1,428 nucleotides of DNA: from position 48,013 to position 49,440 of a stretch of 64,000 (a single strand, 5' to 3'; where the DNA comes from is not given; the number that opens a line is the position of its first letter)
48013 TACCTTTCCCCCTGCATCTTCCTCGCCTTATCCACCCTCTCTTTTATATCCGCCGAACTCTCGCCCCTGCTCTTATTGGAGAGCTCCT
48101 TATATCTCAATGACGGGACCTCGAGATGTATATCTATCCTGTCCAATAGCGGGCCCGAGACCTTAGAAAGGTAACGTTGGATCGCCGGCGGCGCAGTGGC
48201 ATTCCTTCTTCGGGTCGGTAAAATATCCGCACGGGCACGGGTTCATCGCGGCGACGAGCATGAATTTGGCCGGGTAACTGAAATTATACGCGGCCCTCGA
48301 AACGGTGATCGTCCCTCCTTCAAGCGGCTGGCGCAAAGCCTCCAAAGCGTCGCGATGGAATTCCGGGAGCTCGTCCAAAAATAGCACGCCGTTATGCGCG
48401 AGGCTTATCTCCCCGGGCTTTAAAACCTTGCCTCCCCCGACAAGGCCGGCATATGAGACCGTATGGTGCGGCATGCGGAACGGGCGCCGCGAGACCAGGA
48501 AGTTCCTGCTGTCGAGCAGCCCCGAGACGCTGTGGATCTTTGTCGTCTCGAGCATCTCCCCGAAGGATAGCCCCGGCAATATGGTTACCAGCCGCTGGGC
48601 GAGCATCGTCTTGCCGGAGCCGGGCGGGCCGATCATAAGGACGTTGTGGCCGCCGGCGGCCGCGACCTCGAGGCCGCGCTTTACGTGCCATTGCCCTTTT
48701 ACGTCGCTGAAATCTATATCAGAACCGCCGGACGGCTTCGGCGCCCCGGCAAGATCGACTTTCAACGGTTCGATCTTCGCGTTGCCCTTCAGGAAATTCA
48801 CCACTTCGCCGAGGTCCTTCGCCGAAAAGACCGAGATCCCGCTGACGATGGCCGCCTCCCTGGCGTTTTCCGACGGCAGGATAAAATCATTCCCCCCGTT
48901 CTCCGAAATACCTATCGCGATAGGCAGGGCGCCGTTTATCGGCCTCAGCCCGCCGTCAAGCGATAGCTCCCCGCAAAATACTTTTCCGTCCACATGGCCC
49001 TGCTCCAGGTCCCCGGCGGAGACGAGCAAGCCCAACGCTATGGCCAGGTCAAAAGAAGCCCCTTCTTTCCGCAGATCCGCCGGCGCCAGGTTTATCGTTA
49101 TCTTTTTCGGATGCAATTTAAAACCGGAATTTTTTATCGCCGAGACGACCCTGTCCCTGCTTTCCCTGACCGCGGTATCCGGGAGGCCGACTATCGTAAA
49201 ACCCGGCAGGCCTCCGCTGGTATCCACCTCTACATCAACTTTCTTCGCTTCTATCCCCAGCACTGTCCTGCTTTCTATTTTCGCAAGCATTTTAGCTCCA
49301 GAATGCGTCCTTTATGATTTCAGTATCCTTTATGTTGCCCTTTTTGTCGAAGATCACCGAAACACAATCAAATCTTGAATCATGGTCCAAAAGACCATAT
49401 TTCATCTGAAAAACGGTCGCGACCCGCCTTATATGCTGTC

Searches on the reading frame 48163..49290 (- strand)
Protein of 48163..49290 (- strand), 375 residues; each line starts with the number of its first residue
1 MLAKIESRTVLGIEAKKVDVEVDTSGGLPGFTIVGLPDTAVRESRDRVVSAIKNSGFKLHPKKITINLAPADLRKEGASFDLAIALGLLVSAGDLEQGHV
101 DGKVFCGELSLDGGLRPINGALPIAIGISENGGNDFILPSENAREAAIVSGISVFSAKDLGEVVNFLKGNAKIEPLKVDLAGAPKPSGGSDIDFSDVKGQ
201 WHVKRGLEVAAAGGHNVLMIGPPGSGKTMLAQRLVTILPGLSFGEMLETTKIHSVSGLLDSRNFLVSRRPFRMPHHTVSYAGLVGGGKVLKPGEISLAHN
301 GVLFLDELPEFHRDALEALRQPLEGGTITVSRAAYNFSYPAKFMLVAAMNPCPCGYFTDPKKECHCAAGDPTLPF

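Call 92: search_protein_families(library=pfam, proteins=[window:48163-49290:-], max_evalue=0.0001)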
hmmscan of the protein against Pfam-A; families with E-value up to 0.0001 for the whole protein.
window:48163-49290:- (375 aa): 6 families
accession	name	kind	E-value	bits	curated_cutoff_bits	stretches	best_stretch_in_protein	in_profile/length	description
PF01078.27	Mg_chelatase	-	6.1e-82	274.5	20.3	1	193-368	1-175/207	Magnesium chelatase, subunit ChlI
PF13541.12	ChlI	-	2.8e-44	150.3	27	1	20-142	1-121/121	Subunit ChlI of Mg-chelatase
PF07728.20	AAA_5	-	2.1e-10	41.2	22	1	216-353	1-125/139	AAA domain (dynein-related subfamily)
PF00493.29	MCM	-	9.8e-10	38.4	23.3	1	288-357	110-178/224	MCM P-loop domain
PF07724.20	AAA_2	-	1e-05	26.1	27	0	216-266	5-59/166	AAA domain (Cdc48 subfamily)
PF00158.32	Sigma54_activat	-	1.9e-05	24.9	20.2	0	286-348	80-140/168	Sigma-54 interaction domain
